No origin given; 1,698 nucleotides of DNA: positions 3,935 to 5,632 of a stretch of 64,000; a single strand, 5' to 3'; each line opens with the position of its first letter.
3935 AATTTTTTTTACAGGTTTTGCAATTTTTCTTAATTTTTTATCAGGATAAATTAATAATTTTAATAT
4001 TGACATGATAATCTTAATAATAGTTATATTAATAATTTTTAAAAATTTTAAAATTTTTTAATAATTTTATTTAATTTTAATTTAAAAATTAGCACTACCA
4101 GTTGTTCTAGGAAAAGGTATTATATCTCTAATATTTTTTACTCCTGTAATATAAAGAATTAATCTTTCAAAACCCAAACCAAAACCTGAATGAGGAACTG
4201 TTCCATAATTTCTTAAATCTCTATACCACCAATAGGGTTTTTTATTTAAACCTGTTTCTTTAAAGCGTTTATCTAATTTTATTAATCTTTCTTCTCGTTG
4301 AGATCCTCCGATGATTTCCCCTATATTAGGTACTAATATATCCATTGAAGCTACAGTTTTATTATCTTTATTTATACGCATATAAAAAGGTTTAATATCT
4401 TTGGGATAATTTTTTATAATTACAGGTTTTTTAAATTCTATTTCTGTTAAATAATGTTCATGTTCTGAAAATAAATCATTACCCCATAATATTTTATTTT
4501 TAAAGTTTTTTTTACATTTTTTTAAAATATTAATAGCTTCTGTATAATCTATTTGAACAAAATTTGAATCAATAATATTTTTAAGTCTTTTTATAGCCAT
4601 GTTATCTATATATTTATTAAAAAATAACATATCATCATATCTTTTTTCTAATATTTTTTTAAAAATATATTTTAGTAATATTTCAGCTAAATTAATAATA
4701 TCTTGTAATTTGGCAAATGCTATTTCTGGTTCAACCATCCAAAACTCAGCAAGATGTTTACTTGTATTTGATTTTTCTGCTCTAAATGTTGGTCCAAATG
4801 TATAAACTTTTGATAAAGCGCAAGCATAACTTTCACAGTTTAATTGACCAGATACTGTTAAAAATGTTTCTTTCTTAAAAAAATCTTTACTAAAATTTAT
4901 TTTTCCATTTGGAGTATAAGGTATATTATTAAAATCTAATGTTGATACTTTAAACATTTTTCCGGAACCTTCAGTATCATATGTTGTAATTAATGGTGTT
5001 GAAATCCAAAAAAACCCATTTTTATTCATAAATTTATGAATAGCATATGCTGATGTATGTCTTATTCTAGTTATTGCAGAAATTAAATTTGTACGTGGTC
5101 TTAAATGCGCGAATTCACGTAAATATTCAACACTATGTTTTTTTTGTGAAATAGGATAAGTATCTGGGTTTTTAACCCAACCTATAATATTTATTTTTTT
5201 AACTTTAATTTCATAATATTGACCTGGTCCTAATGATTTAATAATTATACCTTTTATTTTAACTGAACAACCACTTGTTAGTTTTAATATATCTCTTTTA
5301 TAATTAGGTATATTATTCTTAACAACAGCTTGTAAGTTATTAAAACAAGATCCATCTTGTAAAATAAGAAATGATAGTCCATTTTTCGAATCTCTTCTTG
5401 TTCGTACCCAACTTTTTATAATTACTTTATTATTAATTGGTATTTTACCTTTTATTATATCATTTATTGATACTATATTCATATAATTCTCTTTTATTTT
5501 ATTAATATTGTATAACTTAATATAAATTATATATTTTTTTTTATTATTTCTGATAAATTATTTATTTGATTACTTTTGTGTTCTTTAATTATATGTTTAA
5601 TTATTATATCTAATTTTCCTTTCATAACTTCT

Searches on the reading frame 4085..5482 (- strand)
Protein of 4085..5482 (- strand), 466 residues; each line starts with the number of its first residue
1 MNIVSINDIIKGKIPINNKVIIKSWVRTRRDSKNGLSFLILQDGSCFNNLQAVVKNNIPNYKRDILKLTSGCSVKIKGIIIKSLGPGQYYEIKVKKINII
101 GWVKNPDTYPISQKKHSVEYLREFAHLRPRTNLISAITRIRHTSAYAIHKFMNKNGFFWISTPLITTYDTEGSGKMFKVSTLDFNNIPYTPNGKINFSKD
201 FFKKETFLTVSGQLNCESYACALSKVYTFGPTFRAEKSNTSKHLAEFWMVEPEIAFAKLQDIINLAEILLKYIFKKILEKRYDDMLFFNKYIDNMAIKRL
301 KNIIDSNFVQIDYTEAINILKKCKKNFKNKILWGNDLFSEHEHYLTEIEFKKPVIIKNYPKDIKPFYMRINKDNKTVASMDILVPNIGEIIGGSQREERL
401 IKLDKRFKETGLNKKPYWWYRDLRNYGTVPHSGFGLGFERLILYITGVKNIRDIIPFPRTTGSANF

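Call 19: list_cluster_members(proteins=[window:4085-5482:-, window:5530-6621:-, window:9394-9861:-, window:59848-62661:-, window:53090-54802:+, window:33113-34912:-])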
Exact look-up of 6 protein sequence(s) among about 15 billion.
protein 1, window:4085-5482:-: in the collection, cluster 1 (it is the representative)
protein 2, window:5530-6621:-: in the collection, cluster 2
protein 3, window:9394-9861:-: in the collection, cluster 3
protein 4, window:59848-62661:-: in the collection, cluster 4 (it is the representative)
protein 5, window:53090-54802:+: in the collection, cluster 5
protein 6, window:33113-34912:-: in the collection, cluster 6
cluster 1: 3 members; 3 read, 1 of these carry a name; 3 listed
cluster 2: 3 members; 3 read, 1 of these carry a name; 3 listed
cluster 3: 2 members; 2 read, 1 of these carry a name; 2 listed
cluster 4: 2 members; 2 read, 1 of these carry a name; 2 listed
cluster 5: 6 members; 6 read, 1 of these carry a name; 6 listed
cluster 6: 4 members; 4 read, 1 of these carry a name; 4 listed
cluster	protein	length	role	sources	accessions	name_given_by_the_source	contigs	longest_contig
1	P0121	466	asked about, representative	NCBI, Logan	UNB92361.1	MAG: asparagine--tRNA ligase [gamma proteobacterium endosymbiont of Trioza apicalis]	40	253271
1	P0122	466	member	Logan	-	-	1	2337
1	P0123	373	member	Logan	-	-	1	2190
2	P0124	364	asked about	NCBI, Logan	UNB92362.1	MAG: peptide chain release factor 1 [gamma proteobacterium endosymbiont of Trioza ...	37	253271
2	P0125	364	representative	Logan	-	-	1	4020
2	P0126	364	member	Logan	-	-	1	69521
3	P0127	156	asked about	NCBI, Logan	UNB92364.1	MAG: 6,7-dimethyl-8-ribityllumazine synthase [gamma proteobacterium endosymbiont of ...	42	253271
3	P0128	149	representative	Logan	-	-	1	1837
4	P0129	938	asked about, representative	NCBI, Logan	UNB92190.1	MAG: isoleucine--tRNA ligase [gamma proteobacterium endosymbiont of Trioza apicalis]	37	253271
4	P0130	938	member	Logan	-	-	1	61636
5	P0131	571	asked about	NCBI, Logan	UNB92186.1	MAG: aspartate--tRNA ligase [gamma proteobacterium endosymbiont of Trioza apicalis]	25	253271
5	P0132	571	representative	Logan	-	-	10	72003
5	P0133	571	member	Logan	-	-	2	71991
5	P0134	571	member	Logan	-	-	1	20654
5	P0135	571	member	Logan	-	-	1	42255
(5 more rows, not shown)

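Call 54: find_encoding_contigs(protein=P0126, flank=10000, max_places=6)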
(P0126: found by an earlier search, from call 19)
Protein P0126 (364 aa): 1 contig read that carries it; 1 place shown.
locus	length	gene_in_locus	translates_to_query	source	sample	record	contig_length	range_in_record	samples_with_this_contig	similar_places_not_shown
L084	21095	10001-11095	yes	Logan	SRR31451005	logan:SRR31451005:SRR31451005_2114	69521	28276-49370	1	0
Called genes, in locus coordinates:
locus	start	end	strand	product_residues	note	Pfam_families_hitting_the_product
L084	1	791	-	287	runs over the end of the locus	PF00116:COX2, PF06481:COX_ARM (weak)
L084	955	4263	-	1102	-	PF04257:RecC_N, PF27451:RecC_4th, PF17946:RecC_C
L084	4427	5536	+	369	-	PF01702:TGT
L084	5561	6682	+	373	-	PF00383:dCMP_cyt_deam_1, PF14437:MafB19-deam, PF01872:RibD_C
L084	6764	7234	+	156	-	PF00885:DMRL_synthase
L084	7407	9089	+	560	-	PF01411:tRNA-synt_2c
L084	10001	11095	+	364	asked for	PF03462:PCRF, PF00472:RF-1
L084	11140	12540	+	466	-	PF01336:tRNA_anti-codon, PF00152:tRNA-synt_2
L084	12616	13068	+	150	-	PF01327:Pep_deformylase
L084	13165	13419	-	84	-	PF01016:Ribosomal_L27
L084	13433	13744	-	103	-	PF00829:Ribosomal_L21p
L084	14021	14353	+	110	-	PF01250:Ribosomal_S6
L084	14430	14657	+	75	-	PF01084:Ribosomal_S18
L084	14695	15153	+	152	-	PF01281:Ribosomal_L9_N, PF03948:Ribosomal_L9_C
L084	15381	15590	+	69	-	PF00313:CSD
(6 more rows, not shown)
